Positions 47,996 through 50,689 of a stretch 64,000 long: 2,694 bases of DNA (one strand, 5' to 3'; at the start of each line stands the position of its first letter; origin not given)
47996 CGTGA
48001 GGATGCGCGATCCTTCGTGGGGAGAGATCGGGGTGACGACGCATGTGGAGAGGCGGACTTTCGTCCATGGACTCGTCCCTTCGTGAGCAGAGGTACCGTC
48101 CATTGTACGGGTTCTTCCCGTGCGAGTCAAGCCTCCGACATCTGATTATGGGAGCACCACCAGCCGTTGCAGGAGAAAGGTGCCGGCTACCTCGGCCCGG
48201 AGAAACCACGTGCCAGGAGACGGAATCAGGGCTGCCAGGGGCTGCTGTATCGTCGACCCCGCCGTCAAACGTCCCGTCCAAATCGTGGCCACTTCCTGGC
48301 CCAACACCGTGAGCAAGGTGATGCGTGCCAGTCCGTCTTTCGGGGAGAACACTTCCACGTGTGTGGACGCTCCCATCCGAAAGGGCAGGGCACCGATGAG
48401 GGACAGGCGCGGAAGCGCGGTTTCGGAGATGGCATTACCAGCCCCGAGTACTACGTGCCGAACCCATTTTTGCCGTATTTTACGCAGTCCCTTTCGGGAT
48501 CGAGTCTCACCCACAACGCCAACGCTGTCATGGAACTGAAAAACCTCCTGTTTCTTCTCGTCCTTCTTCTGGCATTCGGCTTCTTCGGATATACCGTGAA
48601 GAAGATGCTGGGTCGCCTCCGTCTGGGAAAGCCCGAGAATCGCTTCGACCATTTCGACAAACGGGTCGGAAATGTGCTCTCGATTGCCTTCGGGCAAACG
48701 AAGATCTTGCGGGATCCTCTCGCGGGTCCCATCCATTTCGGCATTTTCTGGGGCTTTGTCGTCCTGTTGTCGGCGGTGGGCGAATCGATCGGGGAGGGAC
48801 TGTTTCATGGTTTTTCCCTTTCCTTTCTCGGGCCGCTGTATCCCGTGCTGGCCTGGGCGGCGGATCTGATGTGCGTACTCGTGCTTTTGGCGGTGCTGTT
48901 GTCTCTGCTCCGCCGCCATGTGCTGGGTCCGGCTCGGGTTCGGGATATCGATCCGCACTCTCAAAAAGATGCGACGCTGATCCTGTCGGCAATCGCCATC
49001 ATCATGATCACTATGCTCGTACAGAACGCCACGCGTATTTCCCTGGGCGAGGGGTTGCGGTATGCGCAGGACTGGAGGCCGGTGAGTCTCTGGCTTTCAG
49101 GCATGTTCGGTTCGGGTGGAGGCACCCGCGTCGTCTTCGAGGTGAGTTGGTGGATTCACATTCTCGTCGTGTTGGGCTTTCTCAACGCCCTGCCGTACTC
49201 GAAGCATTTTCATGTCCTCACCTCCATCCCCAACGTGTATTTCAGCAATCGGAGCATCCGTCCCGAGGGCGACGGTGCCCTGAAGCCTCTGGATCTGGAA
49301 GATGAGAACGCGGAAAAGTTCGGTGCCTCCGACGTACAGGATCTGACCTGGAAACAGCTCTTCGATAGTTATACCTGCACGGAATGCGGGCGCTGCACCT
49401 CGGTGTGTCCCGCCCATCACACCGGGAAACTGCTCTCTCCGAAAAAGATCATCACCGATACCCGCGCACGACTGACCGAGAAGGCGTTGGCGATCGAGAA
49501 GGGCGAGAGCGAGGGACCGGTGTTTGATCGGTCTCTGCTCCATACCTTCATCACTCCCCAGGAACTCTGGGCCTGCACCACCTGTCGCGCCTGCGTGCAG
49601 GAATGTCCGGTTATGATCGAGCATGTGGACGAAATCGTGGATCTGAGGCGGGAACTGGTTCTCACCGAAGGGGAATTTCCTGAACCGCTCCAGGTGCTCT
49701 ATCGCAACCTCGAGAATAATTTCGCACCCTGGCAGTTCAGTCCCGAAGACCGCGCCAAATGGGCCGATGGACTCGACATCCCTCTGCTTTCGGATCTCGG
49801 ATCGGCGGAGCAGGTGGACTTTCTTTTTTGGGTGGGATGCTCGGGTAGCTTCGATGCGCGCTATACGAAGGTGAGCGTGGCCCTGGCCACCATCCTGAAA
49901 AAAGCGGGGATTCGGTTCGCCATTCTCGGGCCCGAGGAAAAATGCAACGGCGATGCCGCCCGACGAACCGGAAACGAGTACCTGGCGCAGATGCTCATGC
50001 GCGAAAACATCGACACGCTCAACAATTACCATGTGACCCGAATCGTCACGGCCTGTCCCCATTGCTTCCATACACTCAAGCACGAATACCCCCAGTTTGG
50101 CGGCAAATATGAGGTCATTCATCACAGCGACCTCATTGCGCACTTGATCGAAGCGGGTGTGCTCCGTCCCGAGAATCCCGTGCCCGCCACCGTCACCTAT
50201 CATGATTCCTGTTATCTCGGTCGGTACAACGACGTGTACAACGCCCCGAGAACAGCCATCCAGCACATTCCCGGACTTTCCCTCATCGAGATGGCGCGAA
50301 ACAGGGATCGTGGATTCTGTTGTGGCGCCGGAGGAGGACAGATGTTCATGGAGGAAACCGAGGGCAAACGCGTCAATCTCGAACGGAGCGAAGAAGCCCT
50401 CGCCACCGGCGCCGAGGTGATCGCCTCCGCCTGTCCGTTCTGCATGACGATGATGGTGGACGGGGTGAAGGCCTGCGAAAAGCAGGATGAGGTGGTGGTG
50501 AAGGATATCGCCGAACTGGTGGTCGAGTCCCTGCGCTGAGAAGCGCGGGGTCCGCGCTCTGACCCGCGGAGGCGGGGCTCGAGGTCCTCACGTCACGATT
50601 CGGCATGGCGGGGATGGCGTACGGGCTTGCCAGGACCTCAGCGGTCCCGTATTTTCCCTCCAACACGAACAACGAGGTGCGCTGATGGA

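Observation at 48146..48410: Orphan T9SS C-terminal-domain gene fragment upstream of the Fe-S oxidoreductase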

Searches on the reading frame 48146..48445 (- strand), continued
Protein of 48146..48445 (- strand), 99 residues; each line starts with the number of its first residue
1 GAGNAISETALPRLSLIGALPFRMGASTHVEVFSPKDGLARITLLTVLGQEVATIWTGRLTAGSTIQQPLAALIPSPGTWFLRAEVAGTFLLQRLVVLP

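Call 32: fold_search(model_id=the predicted structure, library=pdb)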
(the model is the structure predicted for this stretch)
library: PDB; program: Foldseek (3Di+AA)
matches with E <= 10: 1658; with E <= 0.001: 1
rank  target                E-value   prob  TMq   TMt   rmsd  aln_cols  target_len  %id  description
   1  2xwx_A                3.6e-04  1.00  0.61  0.18   3.8       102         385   15  Vibrio cholerae colonization factor GbpA crystal structure (released 2011-11-16)
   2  5b71_E                2.1e-03  1.00  0.56  0.56   4.0        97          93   12  Crystal structure of complement C5 in complex with SKY59 (released 2017-05-03)
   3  8gl6_D                4.3e-03  1.00  0.49  0.58   4.2        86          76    8  The Type 9 Secretion System in vitro assembled, RemA-CTD substrate bound complex (released 2024-01-31)
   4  1l9n_A                4.6e-03  1.00  0.46  0.10   5.4       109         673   13  Three-dimensional structure of the human transglutaminase 3 enzyme: binding of calcium ions change structure for activ (released 2002-05-29)
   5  8gul_A                5.1e-03  1.00  0.60  0.16   5.1       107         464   15  Chitin-active AA10 LPMO (GbpA) complexed with Cu(II) from Vibrio campbellii (released 2023-06-21)
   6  1l9m_A                5.1e-03  1.00  0.49  0.10   5.3       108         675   14  Three-dimensional structure of the human transglutaminase 3 enzyme: binding of calcium ions change structure for activ (released 2002-05-29)
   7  8gl8_D                5.4e-03  1.00  0.49  0.58   4.6        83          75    8  The Type 9 Secretion System Extended Translocon - SprA-PorV-PPI-RemZ-SkpA-SprE complex (released 2024-01-31)
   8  1nug_B                6.6e-03  1.00  0.53  0.11   5.4       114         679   13  Role of Calcium Ions in the Activation and Activity of the Transglutaminase 3 Enzyme (2 calciums, 1 Mg, inactive form) (released 2003-04-22)
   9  2p9r_A                9.1e-03  1.00  0.64  0.60   3.7        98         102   15  Human alpha2-macroglogulin is composed of multiple domains, as predicted by homology with complement component C3 (released 2007-08-21)
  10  9jz1_A                9.6e-03  1.00  0.63  0.28   3.7       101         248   10  Crystal structure of Nir2 C-terminal domain in complex with phosphate (released 2025-10-15)
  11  9npe_F                9.6e-03  1.00  0.52  0.09   4.2        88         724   11  Crystal structure of the inactive conformation of a glycoside hydrolase (CapGH2b) from the GH2 family in the space gro (released 2025-11-12)
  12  9npl_A                1.1e-02  1.00  0.52  0.09   4.1        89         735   10  Crystal structure of the inactive conformation of a glycoside hydrolase (CapGH2b - E553Q Mutant) from the GH2 family i (released 2025-11-12)
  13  8qb1_A                1.1e-02  1.00  0.49  0.51   5.0        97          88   18  C-terminal domain of mirolase from Tannerella forsythia (released 2024-02-28)
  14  3s4s_G                1.1e-02  1.00  0.42  0.26   5.2        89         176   12  Crystal structure of CD4 mutant bound to HLA-DR1 (released 2011-09-21)
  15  5b71_F                1.1e-02  1.00  0.56  0.57   4.1        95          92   14  Crystal structure of complement C5 in complex with SKY59 (released 2017-05-03)
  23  8qb1_C                1.6e-02  1.00  0.46  0.50   4.9        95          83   16  C-terminal domain of mirolase from Tannerella forsythia (released 2024-02-28)
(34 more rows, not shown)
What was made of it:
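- On T9SS type A sorting domain (TIGR04183 / PF18962): Foldseek lists RemA-CTD (8gl6_D) and mirolase CTD (8qb1) among otherwise generic Ig-like hits (call 32).
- The Foldseek hits are generic Ig-like folds (call 32).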

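Call 42: list_cluster_members(proteins=[P0001])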
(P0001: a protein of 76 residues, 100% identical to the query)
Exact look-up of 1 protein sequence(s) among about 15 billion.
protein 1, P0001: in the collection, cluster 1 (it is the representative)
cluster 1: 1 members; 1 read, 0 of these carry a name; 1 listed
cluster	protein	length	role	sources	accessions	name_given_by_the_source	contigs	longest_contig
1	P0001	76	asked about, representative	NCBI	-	-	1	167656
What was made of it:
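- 48146..48376 (-): 76-aa ORF (ATG 48376; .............) present in a public protein set as P0001. It lacks the first CTD strand, a signal peptide and any cargo. Call 42 (singleton cluster, no name).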

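Call 43: search_protein_families(library=ncbifam, proteins=[window:48149-48430:-], max_evalue=1)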
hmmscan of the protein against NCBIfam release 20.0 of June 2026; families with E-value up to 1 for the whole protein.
window:48149-48430:- (94 aa): 1 family
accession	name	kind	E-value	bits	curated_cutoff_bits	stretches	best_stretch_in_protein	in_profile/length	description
TIGR04183.1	Por_Secre_tail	domain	0.099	12.6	23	1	24-92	10-71/72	T9SS type A sorting domain-containing protein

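Call 50: find_encoding_contigs(protein=P0007, flank=5000, max_places=3)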
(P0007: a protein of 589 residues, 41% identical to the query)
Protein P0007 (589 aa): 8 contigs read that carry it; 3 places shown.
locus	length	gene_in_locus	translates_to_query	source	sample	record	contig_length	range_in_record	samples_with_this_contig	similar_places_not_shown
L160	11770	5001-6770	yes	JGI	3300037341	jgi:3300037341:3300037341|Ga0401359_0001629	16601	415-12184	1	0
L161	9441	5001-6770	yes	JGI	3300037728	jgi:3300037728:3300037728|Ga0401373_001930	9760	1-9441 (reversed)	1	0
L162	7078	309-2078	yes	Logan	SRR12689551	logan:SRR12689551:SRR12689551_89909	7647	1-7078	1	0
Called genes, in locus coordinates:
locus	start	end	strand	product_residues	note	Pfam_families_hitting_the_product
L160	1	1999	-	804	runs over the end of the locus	?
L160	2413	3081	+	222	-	-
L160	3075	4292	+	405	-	PF12802:MarR_2, PF00480:ROK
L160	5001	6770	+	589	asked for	PF18962:Por_Secre_tail (weak)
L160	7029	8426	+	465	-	PF00150:Cellulase (weak)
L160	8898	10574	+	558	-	PF00149:Metallophos (weak)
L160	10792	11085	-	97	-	-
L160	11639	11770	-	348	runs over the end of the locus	PF01051:Rep3_N, PF21205:Rep3_C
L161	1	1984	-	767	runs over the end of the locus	?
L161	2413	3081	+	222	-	-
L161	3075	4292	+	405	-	PF12802:MarR_2, PF00480:ROK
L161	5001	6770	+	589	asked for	PF18962:Por_Secre_tail (weak)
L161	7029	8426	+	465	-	PF00150:Cellulase (weak)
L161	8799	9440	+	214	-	?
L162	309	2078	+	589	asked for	PF18962:Por_Secre_tail (weak)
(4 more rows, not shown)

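Call 51: find_encoding_contigs(protein=P0004, flank=5000, max_places=3)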
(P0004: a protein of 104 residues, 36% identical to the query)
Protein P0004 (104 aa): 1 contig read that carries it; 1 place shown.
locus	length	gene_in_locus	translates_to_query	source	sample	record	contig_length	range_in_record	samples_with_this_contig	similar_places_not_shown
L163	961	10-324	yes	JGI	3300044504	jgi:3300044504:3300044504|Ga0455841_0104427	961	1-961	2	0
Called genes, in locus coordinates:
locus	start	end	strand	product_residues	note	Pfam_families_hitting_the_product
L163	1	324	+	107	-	?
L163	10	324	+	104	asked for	-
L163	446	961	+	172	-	?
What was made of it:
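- The short CTD hit that was checked, P0004, is a contig-edge fragment (call 51).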

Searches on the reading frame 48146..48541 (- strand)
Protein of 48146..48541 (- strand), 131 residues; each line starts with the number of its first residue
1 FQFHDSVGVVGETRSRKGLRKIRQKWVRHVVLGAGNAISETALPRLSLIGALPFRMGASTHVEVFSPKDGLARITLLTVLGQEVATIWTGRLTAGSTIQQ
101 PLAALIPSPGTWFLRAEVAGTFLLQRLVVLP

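Call 3: search_protein_families(library=pfam, proteins=[window:48146-48541:-], max_evalue=10)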
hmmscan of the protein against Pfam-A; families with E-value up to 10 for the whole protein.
window:48146-48541:- (131 aa): 0 families

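Call 4: search_protein_families(library=ncbifam, proteins=[window:48146-48541:-], max_evalue=10)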
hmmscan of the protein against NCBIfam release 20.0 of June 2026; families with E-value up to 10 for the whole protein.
window:48146-48541:- (131 aa): 1 family
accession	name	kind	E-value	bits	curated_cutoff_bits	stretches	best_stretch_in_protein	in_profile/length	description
TIGR04183.1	Por_Secre_tail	domain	0.22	11.5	23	1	62-129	11-71/72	T9SS type A sorting domain-containing protein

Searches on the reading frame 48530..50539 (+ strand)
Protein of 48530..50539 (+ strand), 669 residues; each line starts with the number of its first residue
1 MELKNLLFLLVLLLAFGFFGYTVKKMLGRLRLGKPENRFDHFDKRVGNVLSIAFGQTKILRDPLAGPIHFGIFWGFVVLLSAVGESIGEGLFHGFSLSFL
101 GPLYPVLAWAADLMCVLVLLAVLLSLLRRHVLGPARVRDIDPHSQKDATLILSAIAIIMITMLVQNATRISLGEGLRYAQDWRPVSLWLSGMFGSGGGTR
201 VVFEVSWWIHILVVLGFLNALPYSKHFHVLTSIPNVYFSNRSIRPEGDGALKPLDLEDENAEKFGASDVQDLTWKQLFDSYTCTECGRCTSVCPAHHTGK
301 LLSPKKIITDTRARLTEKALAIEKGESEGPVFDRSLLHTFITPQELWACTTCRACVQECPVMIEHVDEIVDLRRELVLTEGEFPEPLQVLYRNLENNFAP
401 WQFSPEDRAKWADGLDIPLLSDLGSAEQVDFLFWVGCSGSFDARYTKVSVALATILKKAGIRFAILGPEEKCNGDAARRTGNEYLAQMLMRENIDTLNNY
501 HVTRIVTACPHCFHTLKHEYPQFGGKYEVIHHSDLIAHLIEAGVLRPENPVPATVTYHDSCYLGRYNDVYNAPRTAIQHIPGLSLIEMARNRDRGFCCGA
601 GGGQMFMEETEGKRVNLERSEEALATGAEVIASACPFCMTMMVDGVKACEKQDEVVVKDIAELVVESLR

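Call 3: search_protein_families(library=pfam, proteins=[window:48530-50539:+], max_evalue=10)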
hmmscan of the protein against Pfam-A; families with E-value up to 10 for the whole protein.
window:48530-50539:+ (669 aa): 20 families
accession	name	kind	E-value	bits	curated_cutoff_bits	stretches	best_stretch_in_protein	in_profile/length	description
PF02754.22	CCG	-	2.2e-37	127.4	20.6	2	555-642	1-84/85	Cysteine-rich domain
PF13183.11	Fer4_8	-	2.9e-10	41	27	2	281-362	3-67/68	4Fe-4S dicluster domain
PF13187.11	Fer4_9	-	2.9e-10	40.4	27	1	283-361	2-49/52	4Fe-4S dicluster domain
PF13534.11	Fer4_17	-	5.2e-08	33.8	22.2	2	270-296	35-59/61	4Fe-4S dicluster domain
PF13237.11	Fer4_10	-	2.2e-06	27.9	25.5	1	278-360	4-53/53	4Fe-4S dicluster domain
PF12797.12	Fer4_2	-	7.8e-06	26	24.5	2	274-295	1-22/22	4Fe-4S binding domain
PF13484.11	Fer4_16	-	2.5e-05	25.4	30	2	283-300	2-19/66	4Fe-4S double cluster binding domain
PF14697.11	Fer4_21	-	0.00018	22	35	2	280-295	38-53/59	4Fe-4S dicluster domain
PF12838.12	Fer4_7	-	0.00028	21.7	27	2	282-361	1-50/52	4Fe-4S dicluster domain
PF12837.12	Fer4_6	-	0.0015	18.9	25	2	278-296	4-22/24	4Fe-4S binding domain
PF00037.32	Fer4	-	0.0028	17.8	21.1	2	279-295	4-20/24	4Fe-4S binding domain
PF13746.11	Fer4_18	-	0.0047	17.6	27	2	276-296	54-74/114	4Fe-4S dicluster domain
PF13459.11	Fer4_15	-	0.0052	17.9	22.4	1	347-384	6-45/66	4Fe-4S single cluster domain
PF02665.19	Nitrate_red_gam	-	0.022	14.8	22.9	1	102-240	81-209/217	Nitrate reductase gamma subunit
PF17179.9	Fer4_22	-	0.023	16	27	1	273-295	71-93/95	4Fe-4S dicluster domain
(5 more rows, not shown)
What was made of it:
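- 48530..50539 (+): Membrane-anchored Fe-S oxidoreductase (4Fe-4S dicluster plus two CCG domains), intact. Its start limits the space available for any cargo body. Call 3 (CCG 127 bits, Fer4_8/9).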

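Call 4: search_protein_families(library=ncbifam, proteins=[window:48530-50539:+], max_evalue=10)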
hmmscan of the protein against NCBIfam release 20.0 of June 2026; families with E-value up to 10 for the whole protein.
window:48530-50539:+ (669 aa): 74 families (the best 25 are shown)
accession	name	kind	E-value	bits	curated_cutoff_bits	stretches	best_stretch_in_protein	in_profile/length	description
NF004898.0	PRK06259.1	equivalog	6.7e-50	170.1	385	2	344-666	183-486/488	fumarate reductase (CoM/CoB) subunit TfrB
NF045670.1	quin_L_LdhH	equivalog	6.1e-31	107.4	800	3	430-664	468-705/706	L-lactate dehydrogenase (quinone) large subunit LdhH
NF045724.1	ferredox_TmcB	equivalog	1.3e-19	70.2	735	2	447-664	202-424/430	electron transfer complex ferredoxin TmcB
NF008369.0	PRK11168.1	equivalog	2.2e-17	63.1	278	3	430-642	168-380/401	anaerobic glycerol-3-phosphate dehydrogenase subunit C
NF045663.1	diclust_near_Sec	equivalog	9.6e-17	60.3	530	2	348-647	354-623/759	pyridine nucleotide-disulfide oxidoreductase/dicluster-binding protein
NF045796.1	DsrK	equivalog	3.7e-15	55.5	400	2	347-613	118-383/453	sulfate reduction electron transfer complex DsrMKJOP subunit DsrK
NF045711.1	sulf_resp_HmcF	equivalog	3.4e-12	45.9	750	2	503-643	276-426/457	sulfate respiration complex iron-sulfur protein HmcF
TIGR03290.1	CoB_CoM_SS_C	equivalog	4.4e-09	36.5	160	2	337-375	36-74/144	CoB--CoM heterodisulfide reductase subunit C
TIGR03288.1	CoB_CoM_SS_B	equivalog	1.1e-06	28.1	345.15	1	520-642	109-237/290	CoB--CoM heterodisulfide reductase subunit B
NF041890.1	hdrC_Methbact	equivalog_domain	1.2e-06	28.2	270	2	259-308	7-55/192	ferredoxin:CoB-CoM heterodisulfide reductase subunit HdrC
NF004616.0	PRK05950.1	subfamily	2.9e-06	26.6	228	1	275-378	141-235/238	succinate dehydrogenase iron-sulfur subunit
NF009226.0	PRK12576.1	equivalog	3.9e-06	26.4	344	1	269-374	142-235/317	succinate dehydrogenase/fumarate reductase iron-sulfur subunit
NF058577.1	FdxA_fam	equivalog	1.6e-05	25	65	2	278-295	33-50/52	4Fe-4S ferredoxin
NF008434.0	PRK11274.1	equivalog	3e-05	23.1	333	2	445-645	182-391/409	glycolate oxidase subunit GlcF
TIGR00384.1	dhsB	subfamily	8.3e-05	22.1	88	1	277-372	136-221/222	succinate dehydrogenase and fumarate reductase iron-sulfur protein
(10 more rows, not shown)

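Call 9: find_related_loci(query=window:48530-50539:+, collection=genome_contigs, flank=10000)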
Query window:48530-50539:+ (669 aa) in genome_contigs; peptide patterns used: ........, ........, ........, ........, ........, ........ (x = any residue, [..] = any of these).
169 stretches matched a pattern; 110 encode a relative of the query (tblastn E <= 1e-3); the best 80 are kept; 79 distinct loci.
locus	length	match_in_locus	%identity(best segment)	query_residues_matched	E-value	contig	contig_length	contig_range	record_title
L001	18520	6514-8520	74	1-669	0e+0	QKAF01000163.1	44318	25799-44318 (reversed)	MAG: Bacteroidetes bacterium isolate SZUA-365 scaffold_1487, whole genome shotgun sequence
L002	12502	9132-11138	74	1-669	0e+0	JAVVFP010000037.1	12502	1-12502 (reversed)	MAG: Bacteroidota bacterium isolate TamC13-50 NODE_4202_length_12502_cov_4.127983, whole genome shotgun sequence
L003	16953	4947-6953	74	1-669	0e+0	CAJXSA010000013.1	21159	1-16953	MAG TPA_asm: uncultured Ignavibacteria bacterium isolate SRR6201696_bin.15_MetaBAT_v2.12.1_MAG genome assembly, contig:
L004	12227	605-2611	73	1-669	0e+0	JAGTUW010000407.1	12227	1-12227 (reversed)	MAG: Bacteroidetes bacterium isolate SH-MAG12 SH-MAG12_contig_000407, whole genome shotgun sequence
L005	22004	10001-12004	72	1-669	0e+0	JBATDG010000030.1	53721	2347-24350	MAG: Bacteroidota bacterium isolate MFD10475_ilm_asm_bin42 k127_33832, whole genome shotgun sequence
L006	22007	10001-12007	72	1-669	0e+0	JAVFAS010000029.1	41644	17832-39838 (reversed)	MAG: Bacteroidota bacterium isolate BF4_97 NODE_2633_length_41644_cov_9.647951_Biofilm4, whole genome shotgun sequence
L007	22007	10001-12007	71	1-669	0e+0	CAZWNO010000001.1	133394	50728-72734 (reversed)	MAG TPA_asm: uncultured Chromatiales bacterium isolate SRP192927_co6_91 genome assembly, contig: NODE_63_length_133394_c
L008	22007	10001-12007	71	1-669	0e+0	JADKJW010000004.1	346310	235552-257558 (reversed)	MAG: Ignavibacteria bacterium isolate Vibo_18-Q3-R45-57_BATAC.435 tig00003018-10-3431620, whole genome shotgun sequence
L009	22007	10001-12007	69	1-669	0e+0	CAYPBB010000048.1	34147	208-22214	MAG TPA_asm: uncultured Ectothiorhodospiraceae bacterium isolate binchicken_co190_449 genome assembly, contig: NODE_2521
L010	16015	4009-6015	72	1-669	0e+0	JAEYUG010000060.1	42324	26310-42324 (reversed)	MAG: Bacteroidetes bacterium isolate OH_CBlB_161 k127_2739899, whole genome shotgun sequence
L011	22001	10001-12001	71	1-669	0e+0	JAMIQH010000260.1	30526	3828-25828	MAG: Bacteroidota bacterium isolate RA_AS_metabat.63 k201_928909, whole genome shotgun sequence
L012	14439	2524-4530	71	1-669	0e+0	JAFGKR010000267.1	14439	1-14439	MAG: Bacteroidetes bacterium isolate Zod_Metabat.348 k87_6761427, whole genome shotgun sequence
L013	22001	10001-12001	71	1-669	0e+0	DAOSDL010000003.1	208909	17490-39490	MAG TPA_asm: Bacteroidota bacterium isolate AMR_MDS_1832 NODE_40_length_208909_cov_11.504314, whole genome shotgun seque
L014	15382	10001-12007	72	1-669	0e+0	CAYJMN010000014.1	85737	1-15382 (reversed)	MAG TPA_asm: uncultured Chromatiales bacterium isolate ERP124720_co1_202 genome assembly, contig: NODE_398_length_85737_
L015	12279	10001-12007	70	1-669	0e+0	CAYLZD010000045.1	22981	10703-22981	MAG TPA_asm: uncultured Chromatiales bacterium isolate binchicken_co22_119 genome assembly, contig: NODE_2367_length_229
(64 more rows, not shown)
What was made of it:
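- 48530..50539 (+): Call 9 (relatives align over residues 1-669, up to 74% identity).
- Checked: That gene starts at 48530, and relatives align to it from residue 1 (call 9).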

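Call 17: find_encoding_contigs(protein=window:48530-50539:+, flank=10000, max_places=4)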
Protein window:48530-50539:+ (669 aa): no gene with exactly this product is on record in the collection.
